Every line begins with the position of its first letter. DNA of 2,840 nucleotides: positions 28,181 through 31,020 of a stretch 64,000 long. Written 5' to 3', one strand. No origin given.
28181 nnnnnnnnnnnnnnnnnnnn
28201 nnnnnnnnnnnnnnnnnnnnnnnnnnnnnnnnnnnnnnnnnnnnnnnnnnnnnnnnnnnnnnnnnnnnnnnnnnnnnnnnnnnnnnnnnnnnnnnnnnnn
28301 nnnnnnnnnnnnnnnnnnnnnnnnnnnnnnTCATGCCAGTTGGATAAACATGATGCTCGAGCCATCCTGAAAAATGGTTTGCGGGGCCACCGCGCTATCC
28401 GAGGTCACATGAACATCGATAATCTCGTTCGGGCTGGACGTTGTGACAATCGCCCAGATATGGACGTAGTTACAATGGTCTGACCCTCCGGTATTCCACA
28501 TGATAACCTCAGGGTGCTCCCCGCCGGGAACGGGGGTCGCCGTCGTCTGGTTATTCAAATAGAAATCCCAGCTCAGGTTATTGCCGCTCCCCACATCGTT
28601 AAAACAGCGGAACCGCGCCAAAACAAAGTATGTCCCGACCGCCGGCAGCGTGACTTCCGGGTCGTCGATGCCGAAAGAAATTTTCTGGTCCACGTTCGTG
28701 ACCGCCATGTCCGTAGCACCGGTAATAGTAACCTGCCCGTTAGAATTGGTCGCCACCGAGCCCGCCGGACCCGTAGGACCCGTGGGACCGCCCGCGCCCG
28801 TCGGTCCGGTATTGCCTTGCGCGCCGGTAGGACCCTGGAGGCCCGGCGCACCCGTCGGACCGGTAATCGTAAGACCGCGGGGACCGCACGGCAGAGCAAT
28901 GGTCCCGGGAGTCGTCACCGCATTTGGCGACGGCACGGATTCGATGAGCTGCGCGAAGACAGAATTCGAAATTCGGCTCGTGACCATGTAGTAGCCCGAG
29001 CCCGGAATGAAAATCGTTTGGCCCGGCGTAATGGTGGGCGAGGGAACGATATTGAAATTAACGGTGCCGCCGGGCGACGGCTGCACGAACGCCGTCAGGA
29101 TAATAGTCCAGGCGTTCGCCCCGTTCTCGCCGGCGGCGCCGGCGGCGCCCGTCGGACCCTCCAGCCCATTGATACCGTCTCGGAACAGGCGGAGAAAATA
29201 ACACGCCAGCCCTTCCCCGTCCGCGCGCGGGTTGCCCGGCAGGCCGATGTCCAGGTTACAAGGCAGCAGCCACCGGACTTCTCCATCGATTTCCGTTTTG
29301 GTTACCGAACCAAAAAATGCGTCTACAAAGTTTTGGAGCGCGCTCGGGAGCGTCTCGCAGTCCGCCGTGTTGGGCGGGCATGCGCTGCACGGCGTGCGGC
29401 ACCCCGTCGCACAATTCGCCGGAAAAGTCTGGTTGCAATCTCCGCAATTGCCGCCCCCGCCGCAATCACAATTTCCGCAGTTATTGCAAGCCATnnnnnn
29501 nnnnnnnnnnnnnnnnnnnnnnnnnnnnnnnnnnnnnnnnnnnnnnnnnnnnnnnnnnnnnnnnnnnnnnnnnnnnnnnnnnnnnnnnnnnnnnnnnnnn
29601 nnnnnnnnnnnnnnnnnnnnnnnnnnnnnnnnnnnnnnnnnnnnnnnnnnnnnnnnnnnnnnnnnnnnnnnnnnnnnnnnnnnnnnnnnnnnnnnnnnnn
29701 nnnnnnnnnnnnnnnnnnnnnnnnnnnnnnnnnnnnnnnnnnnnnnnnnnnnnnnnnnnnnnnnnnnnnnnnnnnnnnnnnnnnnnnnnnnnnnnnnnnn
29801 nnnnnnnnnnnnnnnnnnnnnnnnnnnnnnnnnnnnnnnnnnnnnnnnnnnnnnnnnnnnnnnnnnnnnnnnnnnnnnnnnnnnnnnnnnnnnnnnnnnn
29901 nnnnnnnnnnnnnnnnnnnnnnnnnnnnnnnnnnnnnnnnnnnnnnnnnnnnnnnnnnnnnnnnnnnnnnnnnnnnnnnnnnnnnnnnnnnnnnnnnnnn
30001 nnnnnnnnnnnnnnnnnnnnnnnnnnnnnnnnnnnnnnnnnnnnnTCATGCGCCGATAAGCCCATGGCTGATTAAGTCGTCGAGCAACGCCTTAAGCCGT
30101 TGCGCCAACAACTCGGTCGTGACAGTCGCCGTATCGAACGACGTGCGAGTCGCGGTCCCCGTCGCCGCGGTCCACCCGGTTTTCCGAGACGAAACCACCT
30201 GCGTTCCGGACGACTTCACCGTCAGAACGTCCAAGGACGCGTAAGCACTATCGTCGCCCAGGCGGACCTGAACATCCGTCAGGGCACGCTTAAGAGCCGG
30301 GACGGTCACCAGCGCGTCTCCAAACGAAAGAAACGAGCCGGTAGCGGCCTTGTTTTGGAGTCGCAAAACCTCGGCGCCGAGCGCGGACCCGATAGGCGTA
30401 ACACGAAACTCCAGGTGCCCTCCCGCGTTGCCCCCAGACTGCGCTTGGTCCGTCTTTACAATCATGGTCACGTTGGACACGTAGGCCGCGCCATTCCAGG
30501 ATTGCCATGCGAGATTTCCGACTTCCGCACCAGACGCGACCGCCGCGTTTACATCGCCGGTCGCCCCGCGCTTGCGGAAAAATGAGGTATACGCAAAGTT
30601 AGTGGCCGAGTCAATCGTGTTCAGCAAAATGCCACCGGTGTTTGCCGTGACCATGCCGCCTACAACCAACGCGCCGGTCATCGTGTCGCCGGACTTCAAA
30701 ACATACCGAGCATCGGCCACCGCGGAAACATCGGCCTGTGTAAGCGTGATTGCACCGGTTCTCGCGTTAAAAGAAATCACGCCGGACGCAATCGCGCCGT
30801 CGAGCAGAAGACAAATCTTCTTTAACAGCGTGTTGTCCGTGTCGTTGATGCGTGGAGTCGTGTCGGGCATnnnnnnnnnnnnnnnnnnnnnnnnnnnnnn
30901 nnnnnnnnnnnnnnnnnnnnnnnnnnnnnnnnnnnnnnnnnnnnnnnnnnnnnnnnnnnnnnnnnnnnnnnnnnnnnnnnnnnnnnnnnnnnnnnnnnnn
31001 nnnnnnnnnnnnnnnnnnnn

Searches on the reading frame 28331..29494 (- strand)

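Call 14: search_protein_families(library=pfam, proteins=[window:28331-29494:-], max_evalue=0.001)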
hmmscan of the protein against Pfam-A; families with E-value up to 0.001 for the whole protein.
window:28331-29494:- (387 aa): 1 family
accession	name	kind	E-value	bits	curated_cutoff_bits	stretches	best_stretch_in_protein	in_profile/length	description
PF01391.23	Collagen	-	3.3e-06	27.2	27.2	1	212-245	13-46/60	Collagen triple helix repeat (20 copies)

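Call 16: search_protein_families(library=phrogs, proteins=[window:28331-29494:-], max_evalue=0.0001)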
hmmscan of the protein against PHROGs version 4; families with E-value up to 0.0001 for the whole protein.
window:28331-29494:- (387 aa): 13 families
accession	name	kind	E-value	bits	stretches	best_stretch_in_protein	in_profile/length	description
phrog_5073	-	tail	1.7e-08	35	1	107-366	282-435/519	tail fiber protein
phrog_6320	-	tail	7.5e-07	29.3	1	107-246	146-204/745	tail fiber protein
phrog_366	-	tail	1.8e-06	28.7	1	181-260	304-385/474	tail fiber protein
phrog_10972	-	tail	2.3e-06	28.4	1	209-248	154-193/343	tail fiber protein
phrog_1806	-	tail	3.9e-06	27.4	0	185-254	98-173/276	collagen like minor tail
phrog_819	-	tail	5.7e-06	25.8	1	109-261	480-570/1024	tail protein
phrog_31840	-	unknown function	8.4e-06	24.6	1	109-261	884-1036/1321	-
phrog_18350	-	tail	9.9e-06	26.4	0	193-255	149-209/253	tail fiber protein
phrog_3904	-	tail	2.6e-05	23.7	0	212-246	675-890/1086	tail fiber protein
phrog_1658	-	unknown function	3.3e-05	24.8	0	194-257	51-115/239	-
phrog_16032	-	unknown function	4.2e-05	24.1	0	157-248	186-272/331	-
phrog_8745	-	tail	4.6e-05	21.9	0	107-267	1431-1502/1803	tail fiber protein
phrog_4013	-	unknown function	6.3e-05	22.8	1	108-263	11-162/659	-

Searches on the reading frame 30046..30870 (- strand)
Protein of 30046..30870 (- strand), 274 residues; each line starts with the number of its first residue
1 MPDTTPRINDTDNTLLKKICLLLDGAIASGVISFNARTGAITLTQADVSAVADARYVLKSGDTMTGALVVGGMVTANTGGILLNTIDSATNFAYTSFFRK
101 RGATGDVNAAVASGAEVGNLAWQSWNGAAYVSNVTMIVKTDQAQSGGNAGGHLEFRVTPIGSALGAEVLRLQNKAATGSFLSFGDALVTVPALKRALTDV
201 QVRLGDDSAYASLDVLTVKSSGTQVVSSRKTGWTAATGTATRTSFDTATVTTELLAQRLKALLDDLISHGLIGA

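Call 16: search_protein_families(library=phrogs, proteins=[window:30046-30870:-], max_evalue=0.0001)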
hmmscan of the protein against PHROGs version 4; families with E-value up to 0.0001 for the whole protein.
window:30046-30870:- (274 aa): 1 family
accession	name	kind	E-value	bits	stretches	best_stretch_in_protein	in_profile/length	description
phrog_1219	-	tail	8.7e-06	26.6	1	210-252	152-198/233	tail needle protein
